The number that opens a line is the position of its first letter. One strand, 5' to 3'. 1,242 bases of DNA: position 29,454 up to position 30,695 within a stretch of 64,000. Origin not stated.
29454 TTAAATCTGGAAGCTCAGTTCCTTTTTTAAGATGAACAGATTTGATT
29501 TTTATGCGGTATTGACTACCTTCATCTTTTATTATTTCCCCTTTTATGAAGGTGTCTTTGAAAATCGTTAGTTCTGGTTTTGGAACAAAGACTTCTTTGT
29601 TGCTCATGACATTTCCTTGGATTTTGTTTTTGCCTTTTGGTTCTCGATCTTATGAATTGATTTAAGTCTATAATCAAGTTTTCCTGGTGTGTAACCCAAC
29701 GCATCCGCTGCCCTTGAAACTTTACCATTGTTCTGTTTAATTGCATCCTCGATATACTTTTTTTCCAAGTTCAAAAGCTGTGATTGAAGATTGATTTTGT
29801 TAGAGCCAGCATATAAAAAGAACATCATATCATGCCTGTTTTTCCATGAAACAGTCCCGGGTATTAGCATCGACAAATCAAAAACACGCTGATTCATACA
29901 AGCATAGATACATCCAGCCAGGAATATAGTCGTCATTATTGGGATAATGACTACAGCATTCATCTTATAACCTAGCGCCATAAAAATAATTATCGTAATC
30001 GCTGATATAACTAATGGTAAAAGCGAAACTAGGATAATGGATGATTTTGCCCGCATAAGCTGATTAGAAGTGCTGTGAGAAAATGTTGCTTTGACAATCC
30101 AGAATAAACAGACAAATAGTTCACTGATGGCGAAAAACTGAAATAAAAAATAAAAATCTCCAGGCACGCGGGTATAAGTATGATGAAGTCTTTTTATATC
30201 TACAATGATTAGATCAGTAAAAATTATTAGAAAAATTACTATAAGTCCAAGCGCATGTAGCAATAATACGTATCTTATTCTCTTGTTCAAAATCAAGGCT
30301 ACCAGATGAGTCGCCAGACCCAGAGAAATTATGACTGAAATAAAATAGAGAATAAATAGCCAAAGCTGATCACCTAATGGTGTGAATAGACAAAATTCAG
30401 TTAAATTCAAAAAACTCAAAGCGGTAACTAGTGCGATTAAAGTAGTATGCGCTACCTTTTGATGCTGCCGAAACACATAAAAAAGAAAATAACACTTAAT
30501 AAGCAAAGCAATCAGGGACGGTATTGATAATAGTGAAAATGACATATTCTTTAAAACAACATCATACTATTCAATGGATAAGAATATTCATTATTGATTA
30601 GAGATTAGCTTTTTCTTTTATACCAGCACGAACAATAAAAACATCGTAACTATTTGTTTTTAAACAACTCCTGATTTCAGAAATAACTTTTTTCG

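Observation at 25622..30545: AT-rich island with a stand-alone KAS III-type condensing enzyme among three paralogous 7-TM/Fis-HTH membrane proteins (candidate lipid-signal synthase plus in-membrane receptor-regulator module)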

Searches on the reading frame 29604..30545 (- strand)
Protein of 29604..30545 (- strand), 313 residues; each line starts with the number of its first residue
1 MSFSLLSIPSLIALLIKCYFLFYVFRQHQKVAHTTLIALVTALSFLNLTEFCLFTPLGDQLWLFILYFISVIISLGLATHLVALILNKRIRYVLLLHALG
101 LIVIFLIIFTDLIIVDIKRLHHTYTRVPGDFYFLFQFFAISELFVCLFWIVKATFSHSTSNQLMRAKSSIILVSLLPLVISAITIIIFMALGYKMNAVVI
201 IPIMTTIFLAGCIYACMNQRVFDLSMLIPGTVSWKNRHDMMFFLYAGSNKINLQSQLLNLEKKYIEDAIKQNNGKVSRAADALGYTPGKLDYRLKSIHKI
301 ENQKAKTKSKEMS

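Call 3: search_protein_families(library=pfam, proteins=[window:29604-30545:-], max_evalue=1)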
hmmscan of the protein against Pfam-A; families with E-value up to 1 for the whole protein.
window:29604-30545:- (313 aa): 2 families
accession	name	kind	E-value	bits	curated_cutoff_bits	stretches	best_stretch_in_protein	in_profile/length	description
PF02954.25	HTH_8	-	2.1e-08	34.2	22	1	259-295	4-40/42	Bacterial regulatory protein, Fis family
PF16927.11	HisKA_7TM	-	0.0034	17.7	28.6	1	11-224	3-222/224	N-terminal 7TM region of histidine kinase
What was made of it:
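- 29604..30545 (-): Paralog C: 7TM + HTH_8 regulator, 313 aa. HisKA_7TM 17.7 bits spanning 3-222 of the 224 profile positions (call 3).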

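Call 4: search_protein_families(library=ncbifam, proteins=[window:29604-30545:-], max_evalue=1)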
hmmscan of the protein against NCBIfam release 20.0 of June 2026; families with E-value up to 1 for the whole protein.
window:29604-30545:- (313 aa): 2 families
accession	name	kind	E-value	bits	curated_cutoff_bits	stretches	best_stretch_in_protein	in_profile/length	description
NF041906.1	V4R_TF_MobR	exception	0.0041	15.7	999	1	219-296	468-543/544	phenol degradation transcriptional regulator MobR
NF041946.1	LuxO_transreg_Vib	equivalog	0.04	12.7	800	1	256-296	419-459/463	quorum-sensing sigma-54 dependent transcriptional regulator LuxO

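Call 5: find_homologous_proteins(query=window:29604-30545:-)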
Query window:29604-30545:- (313 aa): 9 proteins with E <= 0.001 among 6515 candidates.
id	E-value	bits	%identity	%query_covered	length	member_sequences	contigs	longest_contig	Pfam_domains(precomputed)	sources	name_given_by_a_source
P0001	1.9e-196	669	100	100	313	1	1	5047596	PF02954.26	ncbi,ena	-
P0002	2.4e-104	367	58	97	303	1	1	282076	PF02954.26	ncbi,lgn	-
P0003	3.0e-96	340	54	96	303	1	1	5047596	PF02954.26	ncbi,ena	-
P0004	5.3e-92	326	53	97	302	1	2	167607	PF02954.26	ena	-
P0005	8.6e-65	237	41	97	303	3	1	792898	-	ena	-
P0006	9.2e-61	224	39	97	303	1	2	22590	-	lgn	-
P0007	1.0e-55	207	39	95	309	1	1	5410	-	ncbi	-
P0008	2.4e-52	196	37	95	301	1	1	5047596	-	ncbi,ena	-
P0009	2.2e-48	183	43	65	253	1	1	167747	-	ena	-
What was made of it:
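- Checked: C matches B at 54% identity (E 3e-96) and A at 37% (E 2e-52), so they are true paralogs (call 5).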

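Call 7: find_encoding_contigs(protein=P0002, flank=8000, max_places=3)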
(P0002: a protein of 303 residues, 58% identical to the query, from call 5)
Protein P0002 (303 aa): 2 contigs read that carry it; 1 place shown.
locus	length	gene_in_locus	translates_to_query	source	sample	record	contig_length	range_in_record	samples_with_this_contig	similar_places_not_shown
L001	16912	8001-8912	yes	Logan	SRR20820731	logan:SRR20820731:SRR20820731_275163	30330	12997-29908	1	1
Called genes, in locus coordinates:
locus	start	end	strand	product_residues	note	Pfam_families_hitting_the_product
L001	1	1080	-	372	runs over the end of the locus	PF01571:GCV_T, PF08669:GCV_T_C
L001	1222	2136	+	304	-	PF00126:HTH_1, PF03466:LysR_substrate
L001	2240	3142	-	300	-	PF00126:HTH_1, PF03466:LysR_substrate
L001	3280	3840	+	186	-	PF01292:Ni_hydr_CYTB, PF14358:DUF4405 (weak)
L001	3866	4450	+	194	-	PF04264:YceI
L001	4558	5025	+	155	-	PF14489:QueF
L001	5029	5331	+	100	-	-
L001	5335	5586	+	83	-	-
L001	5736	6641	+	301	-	-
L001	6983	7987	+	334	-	PF08545:ACP_syn_III, PF08541:ACP_syn_III_C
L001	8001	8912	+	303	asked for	PF02954:HTH_8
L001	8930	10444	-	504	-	PF06253:MTTB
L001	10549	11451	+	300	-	PF00126:HTH_1, PF03466:LysR_substrate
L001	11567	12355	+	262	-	PF12974:Phosphonate-bd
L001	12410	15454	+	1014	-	PF01636:APH, PF01551:Peptidase_M23, PF00202:Aminotran_3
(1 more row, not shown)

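Call 8: find_encoding_contigs(protein=P0004, flank=8000, max_places=3)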
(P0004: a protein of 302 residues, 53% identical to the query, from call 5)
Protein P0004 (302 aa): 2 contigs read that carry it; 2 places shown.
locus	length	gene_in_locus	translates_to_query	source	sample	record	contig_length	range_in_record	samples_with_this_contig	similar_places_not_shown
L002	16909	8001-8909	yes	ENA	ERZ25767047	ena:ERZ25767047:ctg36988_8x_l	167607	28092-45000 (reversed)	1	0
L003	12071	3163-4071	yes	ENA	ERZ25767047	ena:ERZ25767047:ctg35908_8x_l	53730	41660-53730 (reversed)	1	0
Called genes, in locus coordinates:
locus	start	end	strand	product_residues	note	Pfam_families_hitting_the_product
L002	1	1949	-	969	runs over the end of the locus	PF02347:GDC-P, PF01212:Beta_elim_lyase (faint), PF02347:GDC-P, PF21478:GcvP2_C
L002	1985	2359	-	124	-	PF01597:GCV_H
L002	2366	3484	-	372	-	PF01571:GCV_T, PF08669:GCV_T_C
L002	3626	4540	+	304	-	PF00126:HTH_1, PF03466:LysR_substrate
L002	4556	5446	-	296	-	PF00126:HTH_1, PF03466:LysR_substrate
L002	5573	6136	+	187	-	PF01292:Ni_hydr_CYTB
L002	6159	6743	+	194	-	PF04264:YceI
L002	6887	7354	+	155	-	PF14489:QueF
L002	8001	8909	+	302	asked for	PF02954:HTH_8 (weak)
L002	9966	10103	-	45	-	-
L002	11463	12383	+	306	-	-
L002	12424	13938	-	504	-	PF06253:MTTB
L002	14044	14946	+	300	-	PF00126:HTH_1, PF03466:LysR_substrate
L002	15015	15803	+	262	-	PF12974:Phosphonate-bd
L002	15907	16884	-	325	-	-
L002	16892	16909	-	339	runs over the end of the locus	PF00892:EamA (faint)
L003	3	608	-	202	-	?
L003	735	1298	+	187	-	PF01292:Ni_hydr_CYTB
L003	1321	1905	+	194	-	PF04264:YceI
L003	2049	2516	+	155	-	PF14489:QueF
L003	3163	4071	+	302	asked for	PF02954:HTH_8 (weak)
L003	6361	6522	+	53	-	-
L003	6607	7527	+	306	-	-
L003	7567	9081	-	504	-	PF06253:MTTB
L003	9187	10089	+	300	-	PF00126:HTH_1, PF03466:LysR_substrate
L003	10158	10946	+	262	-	PF12974:Phosphonate-bd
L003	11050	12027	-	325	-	-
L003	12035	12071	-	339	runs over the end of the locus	PF00892:EamA (faint)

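Call 9: find_encoding_contigs(protein=P0005, flank=8000, max_places=3)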
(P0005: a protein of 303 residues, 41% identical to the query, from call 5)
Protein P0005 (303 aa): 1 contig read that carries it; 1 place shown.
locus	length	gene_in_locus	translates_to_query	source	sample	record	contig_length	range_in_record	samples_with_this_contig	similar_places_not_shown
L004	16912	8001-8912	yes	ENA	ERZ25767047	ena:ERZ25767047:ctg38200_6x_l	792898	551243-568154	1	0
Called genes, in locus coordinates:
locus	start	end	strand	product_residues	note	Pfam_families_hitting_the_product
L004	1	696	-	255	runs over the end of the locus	PF13512:TPR_18, PF13525:YfiO, PF13174:TPR_6 (faint)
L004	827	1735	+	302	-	PF00849:PseudoU_synth_2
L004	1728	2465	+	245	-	PF02578:Cu-oxidase_4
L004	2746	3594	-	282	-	PF02749:QRPTase_N, PF01729:QRPTase_C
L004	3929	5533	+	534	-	PF00501:AMP-binding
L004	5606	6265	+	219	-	PF01553:Acyltransferase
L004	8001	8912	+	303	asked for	-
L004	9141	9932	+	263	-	PF12974:Phosphonate-bd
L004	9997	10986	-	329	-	PF00892:EamA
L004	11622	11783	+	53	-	-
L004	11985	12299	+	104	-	-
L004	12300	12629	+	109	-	PF13751:DDE_Tnp_1_6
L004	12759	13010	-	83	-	PF13007:LZ_Tnp_IS66 (weak)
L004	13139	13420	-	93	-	PF05717:TnpB_IS66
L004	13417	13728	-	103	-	-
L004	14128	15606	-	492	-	PF00999:Na_H_Exchanger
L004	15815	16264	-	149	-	PF00582:Usp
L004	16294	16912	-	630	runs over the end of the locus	PF04069:OpuAC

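Call 10: find_encoding_contigs(protein=P0006, flank=8000, max_places=3)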
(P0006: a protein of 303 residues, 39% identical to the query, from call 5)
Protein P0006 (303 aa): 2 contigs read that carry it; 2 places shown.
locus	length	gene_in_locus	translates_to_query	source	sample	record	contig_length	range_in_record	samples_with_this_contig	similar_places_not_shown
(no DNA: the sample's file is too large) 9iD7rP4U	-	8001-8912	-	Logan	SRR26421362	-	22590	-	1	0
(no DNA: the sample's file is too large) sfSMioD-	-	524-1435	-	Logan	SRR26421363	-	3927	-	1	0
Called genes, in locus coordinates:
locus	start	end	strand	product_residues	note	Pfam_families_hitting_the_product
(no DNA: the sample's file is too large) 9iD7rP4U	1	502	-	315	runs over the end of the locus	?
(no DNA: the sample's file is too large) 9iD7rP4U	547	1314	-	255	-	PF13512:TPR_18, PF13525:YfiO, PF13174:TPR_6 (faint)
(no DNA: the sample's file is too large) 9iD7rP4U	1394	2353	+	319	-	PF01479:S4 (weak), PF00849:PseudoU_synth_2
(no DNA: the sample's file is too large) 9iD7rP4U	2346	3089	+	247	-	PF02578:Cu-oxidase_4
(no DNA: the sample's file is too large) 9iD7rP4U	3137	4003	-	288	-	PF02749:QRPTase_N, PF01729:QRPTase_C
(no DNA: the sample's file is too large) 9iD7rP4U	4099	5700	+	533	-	PF00501:AMP-binding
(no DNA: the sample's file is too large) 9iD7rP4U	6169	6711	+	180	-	-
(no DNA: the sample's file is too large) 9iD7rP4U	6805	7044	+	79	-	-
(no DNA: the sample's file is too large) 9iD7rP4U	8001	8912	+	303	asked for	-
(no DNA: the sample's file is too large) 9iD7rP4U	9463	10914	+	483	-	PF03553:Na_H_antiporter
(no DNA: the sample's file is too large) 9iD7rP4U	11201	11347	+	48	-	-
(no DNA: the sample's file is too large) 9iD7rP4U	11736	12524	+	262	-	PF12974:Phosphonate-bd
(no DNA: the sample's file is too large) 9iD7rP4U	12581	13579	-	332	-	PF00892:EamA (weak)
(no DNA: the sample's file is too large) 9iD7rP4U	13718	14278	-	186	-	PF09997:DUF2238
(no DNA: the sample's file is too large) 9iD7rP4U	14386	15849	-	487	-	PF00999:Na_H_Exchanger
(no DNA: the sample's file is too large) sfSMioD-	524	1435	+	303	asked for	-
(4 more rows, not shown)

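Call 11: find_encoding_contigs(protein=P0007, flank=8000, max_places=3)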
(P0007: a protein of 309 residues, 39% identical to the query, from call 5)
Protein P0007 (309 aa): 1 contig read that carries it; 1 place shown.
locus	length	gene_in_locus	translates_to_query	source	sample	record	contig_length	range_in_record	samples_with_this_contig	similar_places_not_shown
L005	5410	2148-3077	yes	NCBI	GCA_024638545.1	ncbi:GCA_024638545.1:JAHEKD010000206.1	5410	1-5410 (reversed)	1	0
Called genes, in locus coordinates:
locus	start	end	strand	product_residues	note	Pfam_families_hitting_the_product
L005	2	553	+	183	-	?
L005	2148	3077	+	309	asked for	-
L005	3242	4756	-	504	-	PF06253:MTTB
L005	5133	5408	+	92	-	?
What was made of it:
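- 7TM-HTH genes occur without the thiolase (calls 8, 9, 11).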

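Call 12: find_encoding_contigs(protein=P0009, flank=8000, max_places=3)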
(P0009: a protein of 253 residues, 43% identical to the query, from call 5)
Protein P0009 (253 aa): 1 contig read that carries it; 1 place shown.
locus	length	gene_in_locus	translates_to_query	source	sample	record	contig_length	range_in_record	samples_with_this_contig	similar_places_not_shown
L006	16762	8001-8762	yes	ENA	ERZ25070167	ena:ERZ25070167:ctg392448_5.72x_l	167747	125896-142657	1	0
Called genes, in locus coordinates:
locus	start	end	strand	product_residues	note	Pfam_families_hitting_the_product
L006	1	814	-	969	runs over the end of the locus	PF02347:GDC-P, PF00266:Aminotran_5 (faint), PF02347:GDC-P, PF01212:Beta_elim_lyase (weak), PF21478:GcvP2_C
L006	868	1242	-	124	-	PF01597:GCV_H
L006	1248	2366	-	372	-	PF01571:GCV_T, PF08669:GCV_T_C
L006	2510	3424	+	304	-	PF00126:HTH_1, PF03466:LysR_substrate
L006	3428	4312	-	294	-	PF00126:HTH_1, PF03466:LysR_substrate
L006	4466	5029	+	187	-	PF01292:Ni_hydr_CYTB, PF14358:DUF4405 (weak)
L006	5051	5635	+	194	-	PF04264:YceI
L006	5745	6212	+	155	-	PF14489:QueF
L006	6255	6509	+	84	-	-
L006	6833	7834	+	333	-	PF08545:ACP_syn_III, PF08541:ACP_syn_III_C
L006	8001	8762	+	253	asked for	-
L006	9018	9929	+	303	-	-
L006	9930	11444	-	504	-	PF06253:MTTB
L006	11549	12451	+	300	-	PF00126:HTH_1, PF03466:LysR_substrate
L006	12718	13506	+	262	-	PF12974:Phosphonate-bd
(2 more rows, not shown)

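Call 20: find_related_loci(query=A1, collection=genome_contigs, flank=10000)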
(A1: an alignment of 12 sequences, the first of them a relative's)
Query A1 (313 aa) in genome_contigs; peptide patterns used: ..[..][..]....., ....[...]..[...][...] (x = any residue, [..] = any of these).
79 stretches matched a pattern; 2 encode a relative of the query (tblastn E <= 1e-3); 2 distinct loci.
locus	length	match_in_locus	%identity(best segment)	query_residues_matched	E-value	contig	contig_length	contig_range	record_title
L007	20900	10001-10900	58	4-303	3e-110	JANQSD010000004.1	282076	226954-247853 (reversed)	MAG: Arenicellales bacterium isolate IP29b_bin.88 k99_3222558, whole genome shotgun sequence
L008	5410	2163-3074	39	6-303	2e-62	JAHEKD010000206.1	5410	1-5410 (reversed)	MAG: Gammaproteobacteria bacterium isolate Ww575 NODE_63858_length_5410_cov_1.823407, whole genome shotgun sequence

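Call 26: search_protein_representatives(alignment_id=A2)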
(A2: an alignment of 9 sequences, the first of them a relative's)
Query: 9 sequences, 304 profile positions. Proteins with E-value up to 0.001 (for the whole library): 558; up to 1e-10: 448; up to 1e-30: 20. The best 150 are listed.
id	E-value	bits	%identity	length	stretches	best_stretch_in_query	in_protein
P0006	1.9e-142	490.3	-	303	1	1-304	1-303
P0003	1.5e-137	474.2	-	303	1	1-303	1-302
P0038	8.2e-119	412.7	-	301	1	4-304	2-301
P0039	1.5e-40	155.7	-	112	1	194-304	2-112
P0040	5.3e-36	140.8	-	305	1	4-300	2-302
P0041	1.4e-35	139.4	-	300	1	5-298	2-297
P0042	1.6e-34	135.9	-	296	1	4-296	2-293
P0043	2.1e-34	135.6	-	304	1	7-299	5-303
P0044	3.6e-34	134.8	-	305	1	4-290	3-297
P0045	7.6e-34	133.7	-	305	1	5-303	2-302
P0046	1.8e-33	132.5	-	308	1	4-278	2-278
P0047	2.2e-33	132.2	-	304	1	6-292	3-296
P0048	1.3e-32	129.7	-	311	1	1-296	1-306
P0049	2.1e-32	129.0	-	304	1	3-286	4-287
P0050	7.6e-32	127.1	-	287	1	8-285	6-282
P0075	3.7e-28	115.0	-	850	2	1-239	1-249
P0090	4.1e-27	111.6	-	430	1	5-238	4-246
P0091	5.4e-27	111.2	-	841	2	4-238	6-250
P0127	3.7e-24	101.9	-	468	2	1-240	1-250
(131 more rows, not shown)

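Call 27: predict_structure(alignment_id=A2)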
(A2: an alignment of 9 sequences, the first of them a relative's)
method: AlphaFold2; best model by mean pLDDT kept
length: 313 residues; sequences in the alignment: 9
mean_pLDDT: 77.7   pTM: 0.68
mean pLDDT of the five models: 77.7, 77.3, 73.5, 72.9, 63.6
residues with pLDDT >= 90: 64; 70-90: 176; 50-70: 46; < 50: 27
segments of 3 or more residues with pLDDT < 50: 115-128, 240-242, 244-251
pLDDT, mean of each block of 10 residues (from residue 1): 68 90 80 88 91 77 85 92 85 85 82 49 43 81 91 80 85 92 82 73 90 86 80 70 48 60 80 84 83 77 65 56
secondary structure, 60 per line:
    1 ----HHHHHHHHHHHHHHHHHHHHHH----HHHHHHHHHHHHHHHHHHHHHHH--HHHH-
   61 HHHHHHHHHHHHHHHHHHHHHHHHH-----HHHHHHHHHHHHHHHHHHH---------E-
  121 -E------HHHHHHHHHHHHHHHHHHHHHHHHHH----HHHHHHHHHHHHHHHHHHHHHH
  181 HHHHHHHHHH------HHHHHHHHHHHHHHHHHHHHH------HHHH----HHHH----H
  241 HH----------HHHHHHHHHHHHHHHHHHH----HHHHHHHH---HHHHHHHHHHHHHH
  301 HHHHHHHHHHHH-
elements in order: H5-26 H31-53 H56-59 H61-85 H91-109 H129-154 H159-190 H197-217 H224-227 H232-235 H253-271 H276-283 H287-312
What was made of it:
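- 29604..30545 (-): AF2 model pLDDT 77.7 with seven TM helices and a C-terminal three-helix domain (call 27).
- AF2 7TM model (call 27).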

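Call 28: search_protein_families(library=pfam, proteins=[P0040, P0041, P0042, P0043, P0045, P0048, P0075, P0090, P0127], max_evalue=0.01)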
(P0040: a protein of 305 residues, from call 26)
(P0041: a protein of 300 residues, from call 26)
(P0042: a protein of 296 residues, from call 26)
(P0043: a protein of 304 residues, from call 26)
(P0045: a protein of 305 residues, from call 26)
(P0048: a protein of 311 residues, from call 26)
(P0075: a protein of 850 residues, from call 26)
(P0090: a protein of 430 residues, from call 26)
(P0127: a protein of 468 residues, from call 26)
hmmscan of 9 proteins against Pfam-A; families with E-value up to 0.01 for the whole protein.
P0040 (305 aa): 1 family
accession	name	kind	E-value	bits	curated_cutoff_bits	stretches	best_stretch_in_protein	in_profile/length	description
PF02954.25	HTH_8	-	1.1e-07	31.9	22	1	260-299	2-41/42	Bacterial regulatory protein, Fis family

P0041 (300 aa): 2 families
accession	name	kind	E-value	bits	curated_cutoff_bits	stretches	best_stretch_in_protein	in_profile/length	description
PF02954.25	HTH_8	-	7.8e-13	48.4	22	1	260-297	5-42/42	Bacterial regulatory protein, Fis family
PF13556.12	HTH_30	-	2.6e-09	37.1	27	1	271-297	10-36/59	PucR C-terminal helix-turn-helix domain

P0042 (296 aa): 2 families
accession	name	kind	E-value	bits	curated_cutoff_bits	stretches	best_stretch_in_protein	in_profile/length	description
PF02954.25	HTH_8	-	8.2e-07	29.1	22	1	255-295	2-42/42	Bacterial regulatory protein, Fis family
PF16927.11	HisKA_7TM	-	9e-05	22.9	28.6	1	6-220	4-221/224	N-terminal 7TM region of histidine kinase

P0043 (304 aa): 4 families
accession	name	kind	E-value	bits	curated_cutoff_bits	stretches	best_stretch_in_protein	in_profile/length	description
PF16927.11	HisKA_7TM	-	4.8e-06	27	28.6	1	11-221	5-222/224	N-terminal 7TM region of histidine kinase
PF02954.25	HTH_8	-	0.00044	20.4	22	1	264-300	3-40/42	Bacterial regulatory protein, Fis family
PF18024.7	HTH_50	-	0.0041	17.2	27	0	258-300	3-45/50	Helix-turn-helix domain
PF20432.4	Xre-like-HTH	-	0.0067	17.1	25.8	0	272-298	16-43/63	Antitoxin Xre-like helix-turn-helix domain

P0045 (305 aa): 1 family
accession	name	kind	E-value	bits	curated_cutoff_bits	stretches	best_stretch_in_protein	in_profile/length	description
PF02954.25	HTH_8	-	0.00078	19.6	22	1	259-286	4-31/42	Bacterial regulatory protein, Fis family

P0048 (311 aa): 1 family
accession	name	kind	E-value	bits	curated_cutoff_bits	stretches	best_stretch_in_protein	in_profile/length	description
PF02954.25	HTH_8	-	4e-06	26.9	22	1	268-307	2-41/42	Bacterial regulatory protein, Fis family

P0075 (850 aa): 5 families
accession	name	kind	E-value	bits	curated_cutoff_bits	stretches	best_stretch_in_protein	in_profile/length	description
PF02954.25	HTH_8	-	5.6e-17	61.6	22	1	801-840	3-42/42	Bacterial regulatory protein, Fis family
PF16927.11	HisKA_7TM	-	3.2e-08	34.1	28.6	1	11-233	3-222/224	N-terminal 7TM region of histidine kinase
PF13556.12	HTH_30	-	5.1e-05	23.4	27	1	814-839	10-35/59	PucR C-terminal helix-turn-helix domain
PF18024.7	HTH_50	-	0.00029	20.9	27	1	794-843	2-50/50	Helix-turn-helix domain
PF14532.12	Sigma54_activ_2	-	0.001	19.8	25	1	600-696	16-107/138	Sigma-54 interaction domain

P0090 (430 aa): 2 families
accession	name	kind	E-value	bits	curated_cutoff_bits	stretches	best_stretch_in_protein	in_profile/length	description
PF16927.11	HisKA_7TM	-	4.3e-09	37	28.6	1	14-231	7-222/224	N-terminal 7TM region of histidine kinase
PF14316.11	DUF4381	-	0.0036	18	27.2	1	210-294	17-95/145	Domain of unknown function (DUF4381)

P0127 (468 aa): 2 families
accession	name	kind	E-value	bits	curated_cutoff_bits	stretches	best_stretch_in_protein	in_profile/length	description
PF02954.25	HTH_8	-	4.4e-14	52.4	22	1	421-461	2-42/42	Bacterial regulatory protein, Fis family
PF13556.12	HTH_30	-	7.6e-05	22.9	27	1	435-461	10-36/59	PucR C-terminal helix-turn-helix domain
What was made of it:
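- On HisKA_7TM (PF16927): P0075, a long form found with the A2 profile of the window-type paralogs, also passes at 34.1 bits (calls 26, 28).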

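Call 29: list_cluster_members(proteins=[P0040, P0041, P0042, P0043, P0044, P0045, P0048, P0075, P0091, P0127])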
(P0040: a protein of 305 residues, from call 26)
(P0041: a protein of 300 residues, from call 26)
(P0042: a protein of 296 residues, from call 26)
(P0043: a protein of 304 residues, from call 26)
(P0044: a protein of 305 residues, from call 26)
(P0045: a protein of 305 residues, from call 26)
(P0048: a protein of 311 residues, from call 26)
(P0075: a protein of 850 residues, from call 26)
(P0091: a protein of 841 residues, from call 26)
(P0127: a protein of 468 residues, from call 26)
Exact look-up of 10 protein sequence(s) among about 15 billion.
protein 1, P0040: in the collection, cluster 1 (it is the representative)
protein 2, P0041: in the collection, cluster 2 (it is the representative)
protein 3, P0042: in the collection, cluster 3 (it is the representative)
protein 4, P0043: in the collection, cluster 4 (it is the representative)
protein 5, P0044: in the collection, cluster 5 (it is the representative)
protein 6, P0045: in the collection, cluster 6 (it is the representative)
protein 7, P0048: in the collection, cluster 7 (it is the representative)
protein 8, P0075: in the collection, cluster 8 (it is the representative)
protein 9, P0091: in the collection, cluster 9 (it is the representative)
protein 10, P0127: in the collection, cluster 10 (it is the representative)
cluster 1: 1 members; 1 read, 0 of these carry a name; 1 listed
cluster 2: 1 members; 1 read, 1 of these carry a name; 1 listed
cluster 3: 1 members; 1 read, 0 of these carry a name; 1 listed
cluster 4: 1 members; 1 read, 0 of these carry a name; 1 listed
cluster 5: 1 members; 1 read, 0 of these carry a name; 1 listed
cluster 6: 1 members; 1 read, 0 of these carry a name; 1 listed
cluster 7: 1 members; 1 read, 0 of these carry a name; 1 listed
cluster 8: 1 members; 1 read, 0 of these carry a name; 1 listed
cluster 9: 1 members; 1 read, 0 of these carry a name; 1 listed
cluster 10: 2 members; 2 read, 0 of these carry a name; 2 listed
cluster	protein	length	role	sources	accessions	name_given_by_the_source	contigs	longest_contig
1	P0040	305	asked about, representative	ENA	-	-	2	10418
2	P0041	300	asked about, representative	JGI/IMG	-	hypothetical protein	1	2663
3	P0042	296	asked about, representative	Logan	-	-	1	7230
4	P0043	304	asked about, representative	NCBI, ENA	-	-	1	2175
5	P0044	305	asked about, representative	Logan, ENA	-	-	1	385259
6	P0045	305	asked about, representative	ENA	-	-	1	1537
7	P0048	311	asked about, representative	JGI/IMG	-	-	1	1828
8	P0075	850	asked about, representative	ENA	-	-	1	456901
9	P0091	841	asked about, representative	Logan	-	-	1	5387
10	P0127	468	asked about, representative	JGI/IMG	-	-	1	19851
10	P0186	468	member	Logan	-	-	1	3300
